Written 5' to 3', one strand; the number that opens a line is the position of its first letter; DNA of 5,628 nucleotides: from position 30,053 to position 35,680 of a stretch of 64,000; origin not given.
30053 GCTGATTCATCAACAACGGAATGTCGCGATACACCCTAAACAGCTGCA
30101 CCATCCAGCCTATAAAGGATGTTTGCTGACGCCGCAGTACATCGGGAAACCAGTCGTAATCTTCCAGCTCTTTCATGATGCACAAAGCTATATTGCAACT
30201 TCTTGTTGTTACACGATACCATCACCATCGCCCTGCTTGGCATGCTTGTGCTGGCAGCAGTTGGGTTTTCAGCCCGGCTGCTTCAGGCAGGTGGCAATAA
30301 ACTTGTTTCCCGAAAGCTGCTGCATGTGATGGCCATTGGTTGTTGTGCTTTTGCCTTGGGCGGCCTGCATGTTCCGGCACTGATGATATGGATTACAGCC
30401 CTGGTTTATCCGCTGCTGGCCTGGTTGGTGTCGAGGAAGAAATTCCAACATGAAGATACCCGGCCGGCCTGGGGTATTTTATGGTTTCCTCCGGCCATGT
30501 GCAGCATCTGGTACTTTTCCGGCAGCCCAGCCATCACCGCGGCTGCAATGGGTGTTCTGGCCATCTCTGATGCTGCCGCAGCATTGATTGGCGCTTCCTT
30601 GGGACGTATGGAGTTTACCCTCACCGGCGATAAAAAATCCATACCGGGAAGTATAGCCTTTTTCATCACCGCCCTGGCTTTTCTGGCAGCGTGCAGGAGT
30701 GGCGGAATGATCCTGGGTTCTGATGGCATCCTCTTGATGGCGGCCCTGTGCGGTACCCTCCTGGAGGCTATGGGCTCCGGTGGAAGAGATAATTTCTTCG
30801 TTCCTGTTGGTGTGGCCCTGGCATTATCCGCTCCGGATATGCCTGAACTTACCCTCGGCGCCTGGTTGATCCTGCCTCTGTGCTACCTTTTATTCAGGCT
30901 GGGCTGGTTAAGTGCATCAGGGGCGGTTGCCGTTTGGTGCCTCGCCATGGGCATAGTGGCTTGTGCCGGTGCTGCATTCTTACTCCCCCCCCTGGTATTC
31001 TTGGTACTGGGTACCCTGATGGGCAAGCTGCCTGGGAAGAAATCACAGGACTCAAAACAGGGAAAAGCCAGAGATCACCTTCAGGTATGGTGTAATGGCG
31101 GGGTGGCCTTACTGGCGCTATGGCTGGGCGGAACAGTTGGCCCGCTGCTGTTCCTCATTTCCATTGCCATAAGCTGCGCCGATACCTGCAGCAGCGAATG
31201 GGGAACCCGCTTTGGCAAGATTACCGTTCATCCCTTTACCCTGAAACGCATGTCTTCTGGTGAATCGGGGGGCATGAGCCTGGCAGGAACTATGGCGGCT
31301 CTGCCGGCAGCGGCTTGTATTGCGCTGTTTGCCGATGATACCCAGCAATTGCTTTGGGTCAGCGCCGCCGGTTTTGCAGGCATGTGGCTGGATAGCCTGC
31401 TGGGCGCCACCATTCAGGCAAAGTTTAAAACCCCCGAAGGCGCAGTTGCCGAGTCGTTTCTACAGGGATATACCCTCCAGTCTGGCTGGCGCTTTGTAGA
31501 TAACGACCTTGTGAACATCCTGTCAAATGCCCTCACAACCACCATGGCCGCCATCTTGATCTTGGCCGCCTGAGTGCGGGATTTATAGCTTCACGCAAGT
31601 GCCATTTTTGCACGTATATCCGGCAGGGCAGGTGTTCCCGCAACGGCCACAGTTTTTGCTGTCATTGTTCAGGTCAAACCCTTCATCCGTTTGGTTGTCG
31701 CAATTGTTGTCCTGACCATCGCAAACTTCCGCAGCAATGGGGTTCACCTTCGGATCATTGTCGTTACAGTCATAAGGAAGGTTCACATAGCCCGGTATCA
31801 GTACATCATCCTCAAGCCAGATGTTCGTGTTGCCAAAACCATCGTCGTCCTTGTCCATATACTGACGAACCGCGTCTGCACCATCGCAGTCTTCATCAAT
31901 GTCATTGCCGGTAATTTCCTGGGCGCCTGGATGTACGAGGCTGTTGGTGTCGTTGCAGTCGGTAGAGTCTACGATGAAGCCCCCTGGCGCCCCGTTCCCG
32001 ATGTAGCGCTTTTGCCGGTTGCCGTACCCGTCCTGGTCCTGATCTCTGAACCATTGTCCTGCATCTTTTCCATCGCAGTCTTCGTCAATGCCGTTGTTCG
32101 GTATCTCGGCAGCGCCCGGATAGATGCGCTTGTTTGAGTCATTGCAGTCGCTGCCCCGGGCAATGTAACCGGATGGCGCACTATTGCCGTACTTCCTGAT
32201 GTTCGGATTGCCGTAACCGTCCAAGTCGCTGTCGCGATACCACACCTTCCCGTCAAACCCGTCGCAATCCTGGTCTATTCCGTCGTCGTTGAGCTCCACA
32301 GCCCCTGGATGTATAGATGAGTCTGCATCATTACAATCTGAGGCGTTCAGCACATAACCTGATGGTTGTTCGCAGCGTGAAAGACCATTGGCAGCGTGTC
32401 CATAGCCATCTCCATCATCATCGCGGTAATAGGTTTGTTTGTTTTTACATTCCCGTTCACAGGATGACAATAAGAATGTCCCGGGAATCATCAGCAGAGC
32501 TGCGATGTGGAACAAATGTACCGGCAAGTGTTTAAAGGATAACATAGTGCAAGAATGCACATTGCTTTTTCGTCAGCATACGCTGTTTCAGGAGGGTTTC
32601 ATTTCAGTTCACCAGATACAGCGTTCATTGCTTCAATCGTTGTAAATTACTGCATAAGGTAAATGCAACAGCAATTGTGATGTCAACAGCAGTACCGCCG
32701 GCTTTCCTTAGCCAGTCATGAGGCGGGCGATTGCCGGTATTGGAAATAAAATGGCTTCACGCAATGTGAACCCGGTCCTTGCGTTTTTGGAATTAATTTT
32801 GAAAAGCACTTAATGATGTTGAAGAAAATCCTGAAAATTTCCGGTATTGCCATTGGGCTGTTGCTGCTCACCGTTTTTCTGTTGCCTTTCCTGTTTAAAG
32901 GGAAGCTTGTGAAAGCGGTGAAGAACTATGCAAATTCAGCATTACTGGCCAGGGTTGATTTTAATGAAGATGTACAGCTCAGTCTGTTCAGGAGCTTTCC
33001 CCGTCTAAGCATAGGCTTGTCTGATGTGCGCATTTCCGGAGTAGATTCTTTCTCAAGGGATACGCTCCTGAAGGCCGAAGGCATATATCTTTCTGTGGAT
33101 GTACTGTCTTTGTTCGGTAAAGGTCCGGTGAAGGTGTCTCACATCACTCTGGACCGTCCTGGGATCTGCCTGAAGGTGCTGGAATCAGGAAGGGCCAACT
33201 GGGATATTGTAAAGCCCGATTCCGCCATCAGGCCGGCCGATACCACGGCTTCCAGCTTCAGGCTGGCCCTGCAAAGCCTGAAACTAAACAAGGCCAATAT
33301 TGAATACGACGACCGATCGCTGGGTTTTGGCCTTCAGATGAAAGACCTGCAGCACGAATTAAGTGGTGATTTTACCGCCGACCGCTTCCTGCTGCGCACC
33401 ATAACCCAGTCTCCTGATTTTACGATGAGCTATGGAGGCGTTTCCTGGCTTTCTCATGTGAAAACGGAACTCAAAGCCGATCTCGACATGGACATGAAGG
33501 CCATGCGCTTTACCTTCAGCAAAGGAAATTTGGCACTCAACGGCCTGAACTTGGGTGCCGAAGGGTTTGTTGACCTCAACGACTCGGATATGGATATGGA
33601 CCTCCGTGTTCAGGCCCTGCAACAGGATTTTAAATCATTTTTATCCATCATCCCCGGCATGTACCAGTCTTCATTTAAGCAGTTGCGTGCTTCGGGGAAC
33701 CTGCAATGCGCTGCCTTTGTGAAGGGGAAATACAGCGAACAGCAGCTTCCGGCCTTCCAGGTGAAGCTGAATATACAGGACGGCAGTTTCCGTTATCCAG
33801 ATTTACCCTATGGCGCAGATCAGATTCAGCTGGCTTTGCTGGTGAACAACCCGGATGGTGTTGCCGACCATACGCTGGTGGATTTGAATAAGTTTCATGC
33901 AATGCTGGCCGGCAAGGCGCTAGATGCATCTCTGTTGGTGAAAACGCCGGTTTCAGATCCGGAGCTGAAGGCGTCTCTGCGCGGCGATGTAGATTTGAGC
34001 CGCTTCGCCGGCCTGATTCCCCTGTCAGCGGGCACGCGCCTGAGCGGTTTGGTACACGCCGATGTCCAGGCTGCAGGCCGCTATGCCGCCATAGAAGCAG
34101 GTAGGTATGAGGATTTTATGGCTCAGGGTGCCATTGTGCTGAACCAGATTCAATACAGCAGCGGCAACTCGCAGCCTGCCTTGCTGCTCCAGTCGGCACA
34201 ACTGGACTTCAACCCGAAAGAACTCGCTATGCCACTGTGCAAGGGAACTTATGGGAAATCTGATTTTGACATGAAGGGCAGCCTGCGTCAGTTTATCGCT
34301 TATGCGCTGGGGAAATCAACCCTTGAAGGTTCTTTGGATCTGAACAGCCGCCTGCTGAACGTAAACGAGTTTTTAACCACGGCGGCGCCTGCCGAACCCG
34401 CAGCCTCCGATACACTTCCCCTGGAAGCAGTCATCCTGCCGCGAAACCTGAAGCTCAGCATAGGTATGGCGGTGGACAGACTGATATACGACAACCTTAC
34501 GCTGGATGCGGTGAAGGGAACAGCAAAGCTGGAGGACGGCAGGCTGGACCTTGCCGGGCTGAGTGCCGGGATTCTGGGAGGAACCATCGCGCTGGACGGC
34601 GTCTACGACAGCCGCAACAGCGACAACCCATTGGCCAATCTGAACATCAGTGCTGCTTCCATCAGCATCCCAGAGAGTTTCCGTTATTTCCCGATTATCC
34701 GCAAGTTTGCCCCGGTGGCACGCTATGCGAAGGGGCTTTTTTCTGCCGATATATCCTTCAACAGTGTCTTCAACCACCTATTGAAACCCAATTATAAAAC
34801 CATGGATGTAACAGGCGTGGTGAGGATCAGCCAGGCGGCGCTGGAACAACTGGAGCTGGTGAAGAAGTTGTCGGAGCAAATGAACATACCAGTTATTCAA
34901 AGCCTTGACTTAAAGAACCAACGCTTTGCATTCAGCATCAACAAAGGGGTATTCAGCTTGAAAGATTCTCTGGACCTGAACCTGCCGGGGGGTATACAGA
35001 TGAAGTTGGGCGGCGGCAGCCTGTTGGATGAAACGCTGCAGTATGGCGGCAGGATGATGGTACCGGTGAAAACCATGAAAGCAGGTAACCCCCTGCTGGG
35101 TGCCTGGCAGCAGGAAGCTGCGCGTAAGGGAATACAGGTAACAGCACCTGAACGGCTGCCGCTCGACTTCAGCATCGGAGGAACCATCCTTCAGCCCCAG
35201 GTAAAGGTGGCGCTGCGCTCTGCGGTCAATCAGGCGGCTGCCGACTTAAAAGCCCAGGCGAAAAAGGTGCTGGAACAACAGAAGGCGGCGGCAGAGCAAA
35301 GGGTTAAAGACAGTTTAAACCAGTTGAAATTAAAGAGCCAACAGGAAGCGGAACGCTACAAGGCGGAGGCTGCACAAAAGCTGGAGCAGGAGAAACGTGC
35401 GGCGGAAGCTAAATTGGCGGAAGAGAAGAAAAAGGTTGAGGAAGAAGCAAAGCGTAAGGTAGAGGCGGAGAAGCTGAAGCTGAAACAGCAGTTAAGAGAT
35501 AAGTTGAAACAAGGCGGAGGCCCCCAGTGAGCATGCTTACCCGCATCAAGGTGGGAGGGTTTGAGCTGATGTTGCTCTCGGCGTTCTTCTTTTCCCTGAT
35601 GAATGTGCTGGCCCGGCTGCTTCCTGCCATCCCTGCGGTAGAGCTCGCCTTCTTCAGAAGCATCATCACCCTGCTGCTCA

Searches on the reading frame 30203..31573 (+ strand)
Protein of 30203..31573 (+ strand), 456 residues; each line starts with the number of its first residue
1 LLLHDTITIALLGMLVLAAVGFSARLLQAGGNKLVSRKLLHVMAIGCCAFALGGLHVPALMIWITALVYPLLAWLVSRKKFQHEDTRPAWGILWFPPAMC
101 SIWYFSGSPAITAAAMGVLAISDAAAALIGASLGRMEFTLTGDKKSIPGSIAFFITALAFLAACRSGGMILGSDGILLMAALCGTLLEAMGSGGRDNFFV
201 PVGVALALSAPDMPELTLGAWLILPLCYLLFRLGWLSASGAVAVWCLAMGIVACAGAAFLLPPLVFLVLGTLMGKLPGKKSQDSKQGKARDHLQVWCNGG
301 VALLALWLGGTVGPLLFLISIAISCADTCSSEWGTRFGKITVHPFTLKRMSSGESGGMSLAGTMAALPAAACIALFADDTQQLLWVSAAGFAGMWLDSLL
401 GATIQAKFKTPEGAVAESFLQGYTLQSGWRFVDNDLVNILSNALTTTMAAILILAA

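Call 74: search_protein_families(library=pfam, proteins=[window:30203-31573:+], max_evalue=0.00001)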
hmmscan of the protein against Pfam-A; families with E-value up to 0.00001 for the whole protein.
window:30203-31573:+ (456 aa): 1 family
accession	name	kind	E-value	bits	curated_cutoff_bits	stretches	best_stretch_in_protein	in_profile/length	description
PF01940.21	DUF92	-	2.8e-45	155.1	27.5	1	223-445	3-250/251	Integral membrane protein DUF92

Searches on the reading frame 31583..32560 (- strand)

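Call 74: search_protein_families(library=pfam, proteins=[window:31583-32560:-], max_evalue=0.00001)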
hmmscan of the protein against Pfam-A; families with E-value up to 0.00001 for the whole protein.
window:31583-32560:- (325 aa): 1 family
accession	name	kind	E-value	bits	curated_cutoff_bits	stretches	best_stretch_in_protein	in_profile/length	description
PF11617.13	Cu-binding_MopE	-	4e-41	139.3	27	4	138-166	1-28/30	Putative metal-binding motif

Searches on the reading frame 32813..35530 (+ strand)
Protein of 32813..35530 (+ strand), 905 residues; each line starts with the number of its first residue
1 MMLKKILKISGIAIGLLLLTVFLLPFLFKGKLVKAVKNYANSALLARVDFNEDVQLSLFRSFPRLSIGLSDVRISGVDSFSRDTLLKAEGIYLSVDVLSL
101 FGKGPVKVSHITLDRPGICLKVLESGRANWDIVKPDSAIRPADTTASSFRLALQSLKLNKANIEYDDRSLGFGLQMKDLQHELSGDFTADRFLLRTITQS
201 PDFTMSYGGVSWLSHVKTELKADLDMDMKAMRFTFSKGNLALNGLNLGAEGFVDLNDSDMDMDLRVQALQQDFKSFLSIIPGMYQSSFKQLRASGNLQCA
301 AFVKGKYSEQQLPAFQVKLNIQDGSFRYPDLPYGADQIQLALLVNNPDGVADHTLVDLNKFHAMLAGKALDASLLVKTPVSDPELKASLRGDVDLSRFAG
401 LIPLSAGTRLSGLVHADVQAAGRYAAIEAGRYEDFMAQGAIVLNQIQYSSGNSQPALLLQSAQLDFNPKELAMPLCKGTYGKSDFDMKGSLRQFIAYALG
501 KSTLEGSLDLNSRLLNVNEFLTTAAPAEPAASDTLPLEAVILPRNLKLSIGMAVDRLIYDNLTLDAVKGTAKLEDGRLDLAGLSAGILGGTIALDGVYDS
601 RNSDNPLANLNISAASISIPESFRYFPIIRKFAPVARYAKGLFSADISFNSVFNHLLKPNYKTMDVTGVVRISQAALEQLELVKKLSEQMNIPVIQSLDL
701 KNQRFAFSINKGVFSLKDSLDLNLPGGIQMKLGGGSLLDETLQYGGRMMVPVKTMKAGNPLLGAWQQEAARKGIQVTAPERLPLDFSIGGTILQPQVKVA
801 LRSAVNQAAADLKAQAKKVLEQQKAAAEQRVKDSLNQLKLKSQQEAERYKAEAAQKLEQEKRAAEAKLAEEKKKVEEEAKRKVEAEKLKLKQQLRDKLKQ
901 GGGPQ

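Call 74: search_protein_families(library=pfam, proteins=[window:32813-35530:+], max_evalue=0.00001)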
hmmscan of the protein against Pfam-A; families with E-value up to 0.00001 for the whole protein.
window:32813-35530:+ (905 aa): 2 families
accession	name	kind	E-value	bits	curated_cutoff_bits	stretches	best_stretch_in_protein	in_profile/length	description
PF05170.20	AsmA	-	1.2e-15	57.8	29.8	1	4-181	2-187/607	AsmA family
PF05359.17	DUF748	-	2.5e-13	49.5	50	1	6-231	17-226/1037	Domain of Unknown Function (DUF748)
